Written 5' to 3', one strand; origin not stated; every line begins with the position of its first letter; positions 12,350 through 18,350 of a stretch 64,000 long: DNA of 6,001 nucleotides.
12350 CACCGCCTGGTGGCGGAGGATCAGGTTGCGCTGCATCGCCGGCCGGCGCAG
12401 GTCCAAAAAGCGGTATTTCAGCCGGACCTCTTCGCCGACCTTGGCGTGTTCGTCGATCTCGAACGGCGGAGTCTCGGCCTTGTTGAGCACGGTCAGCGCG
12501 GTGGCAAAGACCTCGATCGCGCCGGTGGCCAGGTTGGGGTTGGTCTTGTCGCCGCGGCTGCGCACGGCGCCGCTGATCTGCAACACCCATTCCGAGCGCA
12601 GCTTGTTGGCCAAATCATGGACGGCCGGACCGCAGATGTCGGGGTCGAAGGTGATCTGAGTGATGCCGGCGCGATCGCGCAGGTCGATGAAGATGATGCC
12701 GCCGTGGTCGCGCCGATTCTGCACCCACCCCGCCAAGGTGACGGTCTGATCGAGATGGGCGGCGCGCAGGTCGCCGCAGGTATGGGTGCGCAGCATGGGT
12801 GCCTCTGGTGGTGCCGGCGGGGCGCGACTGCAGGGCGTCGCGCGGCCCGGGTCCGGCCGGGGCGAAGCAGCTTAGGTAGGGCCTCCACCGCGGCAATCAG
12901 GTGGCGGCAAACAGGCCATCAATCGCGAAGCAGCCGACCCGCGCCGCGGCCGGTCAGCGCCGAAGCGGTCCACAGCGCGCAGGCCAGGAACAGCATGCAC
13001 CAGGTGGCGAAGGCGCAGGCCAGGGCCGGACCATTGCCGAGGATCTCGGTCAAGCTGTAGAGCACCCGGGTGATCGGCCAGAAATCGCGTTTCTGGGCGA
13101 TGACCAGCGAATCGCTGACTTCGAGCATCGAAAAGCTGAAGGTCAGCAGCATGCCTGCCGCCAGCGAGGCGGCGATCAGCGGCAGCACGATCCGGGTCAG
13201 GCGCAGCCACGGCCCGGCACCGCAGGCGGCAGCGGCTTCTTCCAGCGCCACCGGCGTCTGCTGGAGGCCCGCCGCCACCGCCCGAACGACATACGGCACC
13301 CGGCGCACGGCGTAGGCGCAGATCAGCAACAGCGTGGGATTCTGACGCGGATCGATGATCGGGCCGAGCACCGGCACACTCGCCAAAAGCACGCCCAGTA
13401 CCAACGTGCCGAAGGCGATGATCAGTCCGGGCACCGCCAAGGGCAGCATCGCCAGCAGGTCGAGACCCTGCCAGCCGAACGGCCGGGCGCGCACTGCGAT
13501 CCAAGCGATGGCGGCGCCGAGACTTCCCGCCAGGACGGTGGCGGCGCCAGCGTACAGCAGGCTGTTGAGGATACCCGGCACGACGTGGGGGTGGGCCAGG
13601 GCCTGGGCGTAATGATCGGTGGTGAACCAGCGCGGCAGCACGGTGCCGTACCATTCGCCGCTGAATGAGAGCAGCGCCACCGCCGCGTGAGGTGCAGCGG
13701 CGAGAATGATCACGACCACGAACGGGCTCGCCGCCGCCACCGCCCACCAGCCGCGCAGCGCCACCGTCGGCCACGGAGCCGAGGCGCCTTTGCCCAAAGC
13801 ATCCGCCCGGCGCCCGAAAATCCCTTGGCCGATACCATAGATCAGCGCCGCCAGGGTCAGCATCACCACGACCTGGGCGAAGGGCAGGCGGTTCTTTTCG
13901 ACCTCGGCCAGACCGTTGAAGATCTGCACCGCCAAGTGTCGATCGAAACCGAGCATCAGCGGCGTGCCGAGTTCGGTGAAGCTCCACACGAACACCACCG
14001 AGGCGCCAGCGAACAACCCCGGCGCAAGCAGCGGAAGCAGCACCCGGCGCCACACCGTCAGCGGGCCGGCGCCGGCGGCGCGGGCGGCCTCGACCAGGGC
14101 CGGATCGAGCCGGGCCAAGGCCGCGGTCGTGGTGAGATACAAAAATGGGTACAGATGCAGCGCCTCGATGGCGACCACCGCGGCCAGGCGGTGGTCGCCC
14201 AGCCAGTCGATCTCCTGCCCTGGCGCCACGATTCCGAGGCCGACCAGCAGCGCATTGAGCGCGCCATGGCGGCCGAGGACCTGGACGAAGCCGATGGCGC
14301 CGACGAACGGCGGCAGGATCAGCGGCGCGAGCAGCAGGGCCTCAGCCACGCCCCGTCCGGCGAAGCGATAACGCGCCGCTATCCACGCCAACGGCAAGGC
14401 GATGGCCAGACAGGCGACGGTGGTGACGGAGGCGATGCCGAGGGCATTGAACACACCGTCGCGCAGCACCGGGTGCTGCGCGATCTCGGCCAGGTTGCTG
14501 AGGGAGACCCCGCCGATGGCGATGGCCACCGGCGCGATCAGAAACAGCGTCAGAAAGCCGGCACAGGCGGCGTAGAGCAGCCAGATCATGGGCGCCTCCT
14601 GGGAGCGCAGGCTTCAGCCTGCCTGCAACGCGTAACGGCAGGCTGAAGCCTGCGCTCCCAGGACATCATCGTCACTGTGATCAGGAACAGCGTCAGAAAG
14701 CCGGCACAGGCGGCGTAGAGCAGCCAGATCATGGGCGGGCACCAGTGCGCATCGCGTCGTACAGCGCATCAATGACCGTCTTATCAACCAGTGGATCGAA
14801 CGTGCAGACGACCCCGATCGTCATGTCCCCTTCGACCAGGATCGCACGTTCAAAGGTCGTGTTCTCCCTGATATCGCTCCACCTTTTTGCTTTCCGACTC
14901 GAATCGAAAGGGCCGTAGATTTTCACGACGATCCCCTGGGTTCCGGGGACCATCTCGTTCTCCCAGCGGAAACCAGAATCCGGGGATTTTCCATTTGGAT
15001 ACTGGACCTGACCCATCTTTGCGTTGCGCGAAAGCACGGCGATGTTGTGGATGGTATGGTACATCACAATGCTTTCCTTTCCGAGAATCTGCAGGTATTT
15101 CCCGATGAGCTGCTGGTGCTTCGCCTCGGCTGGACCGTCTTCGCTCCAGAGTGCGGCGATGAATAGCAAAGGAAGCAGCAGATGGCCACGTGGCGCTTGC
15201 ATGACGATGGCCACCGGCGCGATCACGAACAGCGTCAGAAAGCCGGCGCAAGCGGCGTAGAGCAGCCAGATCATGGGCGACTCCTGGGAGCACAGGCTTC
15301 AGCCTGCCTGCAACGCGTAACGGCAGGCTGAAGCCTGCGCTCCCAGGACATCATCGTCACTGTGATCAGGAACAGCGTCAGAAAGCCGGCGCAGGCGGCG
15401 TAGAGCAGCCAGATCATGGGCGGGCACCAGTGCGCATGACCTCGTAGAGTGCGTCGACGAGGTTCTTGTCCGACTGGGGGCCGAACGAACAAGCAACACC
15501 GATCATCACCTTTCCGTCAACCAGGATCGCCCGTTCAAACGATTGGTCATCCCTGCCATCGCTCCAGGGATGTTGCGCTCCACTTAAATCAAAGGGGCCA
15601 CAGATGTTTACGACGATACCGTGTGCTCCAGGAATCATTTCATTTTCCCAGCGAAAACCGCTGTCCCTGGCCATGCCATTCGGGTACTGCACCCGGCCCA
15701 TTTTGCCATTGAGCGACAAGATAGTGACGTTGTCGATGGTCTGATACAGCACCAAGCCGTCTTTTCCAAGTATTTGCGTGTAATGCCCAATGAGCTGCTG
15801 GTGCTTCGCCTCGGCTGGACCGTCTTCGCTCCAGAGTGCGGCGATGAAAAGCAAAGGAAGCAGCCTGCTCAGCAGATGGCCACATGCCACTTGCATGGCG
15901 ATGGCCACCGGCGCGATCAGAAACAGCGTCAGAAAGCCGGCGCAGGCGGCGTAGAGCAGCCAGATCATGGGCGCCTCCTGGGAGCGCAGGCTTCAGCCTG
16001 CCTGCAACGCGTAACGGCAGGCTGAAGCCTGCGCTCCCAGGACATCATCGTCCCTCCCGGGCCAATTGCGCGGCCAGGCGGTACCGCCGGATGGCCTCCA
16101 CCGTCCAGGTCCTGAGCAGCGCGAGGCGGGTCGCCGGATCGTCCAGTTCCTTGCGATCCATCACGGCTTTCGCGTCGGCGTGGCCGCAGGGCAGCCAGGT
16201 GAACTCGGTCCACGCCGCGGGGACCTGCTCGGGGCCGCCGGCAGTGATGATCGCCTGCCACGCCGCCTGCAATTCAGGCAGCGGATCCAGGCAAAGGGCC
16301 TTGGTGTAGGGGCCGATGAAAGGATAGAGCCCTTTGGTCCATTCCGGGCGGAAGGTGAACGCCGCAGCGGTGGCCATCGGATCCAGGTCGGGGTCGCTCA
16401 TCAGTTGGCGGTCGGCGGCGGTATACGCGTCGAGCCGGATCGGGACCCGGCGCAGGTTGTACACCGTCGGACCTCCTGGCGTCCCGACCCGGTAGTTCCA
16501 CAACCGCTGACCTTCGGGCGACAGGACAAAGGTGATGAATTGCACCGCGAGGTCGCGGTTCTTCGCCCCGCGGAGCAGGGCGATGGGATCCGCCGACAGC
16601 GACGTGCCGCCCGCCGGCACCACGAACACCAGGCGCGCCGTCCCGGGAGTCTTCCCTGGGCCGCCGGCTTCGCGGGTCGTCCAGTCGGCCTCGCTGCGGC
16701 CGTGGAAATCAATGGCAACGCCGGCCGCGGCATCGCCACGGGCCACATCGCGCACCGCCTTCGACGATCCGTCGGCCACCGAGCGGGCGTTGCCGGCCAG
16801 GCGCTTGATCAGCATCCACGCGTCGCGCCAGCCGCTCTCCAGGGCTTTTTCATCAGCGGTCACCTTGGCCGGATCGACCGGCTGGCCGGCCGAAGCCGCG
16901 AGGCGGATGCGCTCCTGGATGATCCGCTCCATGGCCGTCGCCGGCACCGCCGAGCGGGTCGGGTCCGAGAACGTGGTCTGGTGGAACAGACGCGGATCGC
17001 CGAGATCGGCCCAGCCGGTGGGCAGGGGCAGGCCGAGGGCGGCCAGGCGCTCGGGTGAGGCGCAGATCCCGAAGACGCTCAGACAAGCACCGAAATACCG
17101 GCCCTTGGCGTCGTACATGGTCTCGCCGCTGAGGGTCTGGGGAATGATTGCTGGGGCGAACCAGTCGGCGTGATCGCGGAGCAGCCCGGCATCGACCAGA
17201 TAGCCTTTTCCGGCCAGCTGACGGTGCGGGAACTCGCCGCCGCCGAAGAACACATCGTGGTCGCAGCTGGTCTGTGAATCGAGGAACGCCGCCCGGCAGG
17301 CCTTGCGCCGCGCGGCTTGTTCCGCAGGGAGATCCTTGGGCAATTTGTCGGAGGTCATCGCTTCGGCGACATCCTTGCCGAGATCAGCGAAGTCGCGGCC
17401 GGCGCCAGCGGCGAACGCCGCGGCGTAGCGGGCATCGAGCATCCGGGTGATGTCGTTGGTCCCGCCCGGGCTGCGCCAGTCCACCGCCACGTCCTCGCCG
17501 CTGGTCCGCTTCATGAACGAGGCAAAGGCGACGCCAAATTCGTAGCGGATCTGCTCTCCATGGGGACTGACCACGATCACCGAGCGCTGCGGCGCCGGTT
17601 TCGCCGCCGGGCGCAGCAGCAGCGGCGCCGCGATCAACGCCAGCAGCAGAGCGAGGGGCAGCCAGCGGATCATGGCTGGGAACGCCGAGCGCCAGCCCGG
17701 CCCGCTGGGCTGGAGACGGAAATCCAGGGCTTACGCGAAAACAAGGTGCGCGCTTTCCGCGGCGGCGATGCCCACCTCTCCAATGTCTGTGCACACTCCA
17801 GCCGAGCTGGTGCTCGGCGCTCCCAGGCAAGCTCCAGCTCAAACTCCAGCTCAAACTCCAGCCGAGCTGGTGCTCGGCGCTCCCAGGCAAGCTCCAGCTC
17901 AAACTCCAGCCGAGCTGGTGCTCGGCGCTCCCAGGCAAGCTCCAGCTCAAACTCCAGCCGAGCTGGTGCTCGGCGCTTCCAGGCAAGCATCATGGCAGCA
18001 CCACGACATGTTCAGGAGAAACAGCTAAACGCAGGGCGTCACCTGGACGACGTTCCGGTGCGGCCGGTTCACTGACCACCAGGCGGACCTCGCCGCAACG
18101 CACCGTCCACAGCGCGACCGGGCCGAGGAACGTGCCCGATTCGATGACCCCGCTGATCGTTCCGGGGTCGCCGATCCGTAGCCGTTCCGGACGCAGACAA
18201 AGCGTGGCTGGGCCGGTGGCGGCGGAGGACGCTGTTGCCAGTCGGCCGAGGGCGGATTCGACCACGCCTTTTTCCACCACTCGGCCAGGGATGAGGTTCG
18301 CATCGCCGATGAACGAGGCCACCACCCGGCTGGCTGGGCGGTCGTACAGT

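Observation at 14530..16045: Iron ABC transporter operon rebuilt around a thrice-repeated hairpin + 'start-donor' leader module, with two inserted paralogous secreted-protein genes chained by ATGA overlaps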

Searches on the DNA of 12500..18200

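Call 38: search_rna_families(source=window, start=12500, end=18200, threshold=evalue, max_evalue=1)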
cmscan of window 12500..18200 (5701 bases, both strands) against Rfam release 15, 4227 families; matches with E-value up to 1: 12.
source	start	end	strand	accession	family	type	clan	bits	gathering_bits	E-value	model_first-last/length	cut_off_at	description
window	15271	15363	-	RF02006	mir-1253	Gene; miRNA;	-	36.8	103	6e-05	1-94/94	no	mir-1253 microRNA precursor family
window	14586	14678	-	RF02006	mir-1253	Gene; miRNA;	-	36.4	103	7.8e-05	1-94/94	no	mir-1253 microRNA precursor family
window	15976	16042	-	RF03976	MIR898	Gene; miRNA;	-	29.2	75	0.0049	17-138/154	no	MIR898 microRNA precursor family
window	14591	14673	-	RF00960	mir-661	Gene; miRNA;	-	29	73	0.11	1-84/84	no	mir-661 microRNA precursor family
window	15279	15354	+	RF03919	mir-1540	Gene; miRNA;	-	28.7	90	0.0063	1-59/59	no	mir-1540 microRNA precursor family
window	15975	16043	-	RF03668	mir-1788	Gene; miRNA;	-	24.7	57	0.045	1-77/77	no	mir-1788 microRNA precursor family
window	14596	14664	-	RF03668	mir-1788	Gene; miRNA;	-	24.7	57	0.045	1-77/77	no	mir-1788 microRNA precursor family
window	15281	15349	-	RF03668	mir-1788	Gene; miRNA;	-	24.3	57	0.06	1-77/77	no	mir-1788 microRNA precursor family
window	15275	15359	+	RF03954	mir-8993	Gene; miRNA;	-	24.2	99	0.22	1-95/95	no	mir-8993 microRNA precursor family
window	15976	16042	-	RF04281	mir-8791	Gene; miRNA;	CL00146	23.4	85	0.26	1-77/77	no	mir-8791 microRNA precursor family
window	14590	14670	-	RF03354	mir-459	Gene; miRNA;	-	21.4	62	0.35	1-81/81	no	mir-459 microRNA precursor family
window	15845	16039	-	RF02603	BASRCII26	Gene; sRNA;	-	17.9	218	0.37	1-190/190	no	Brucella sRNA CII26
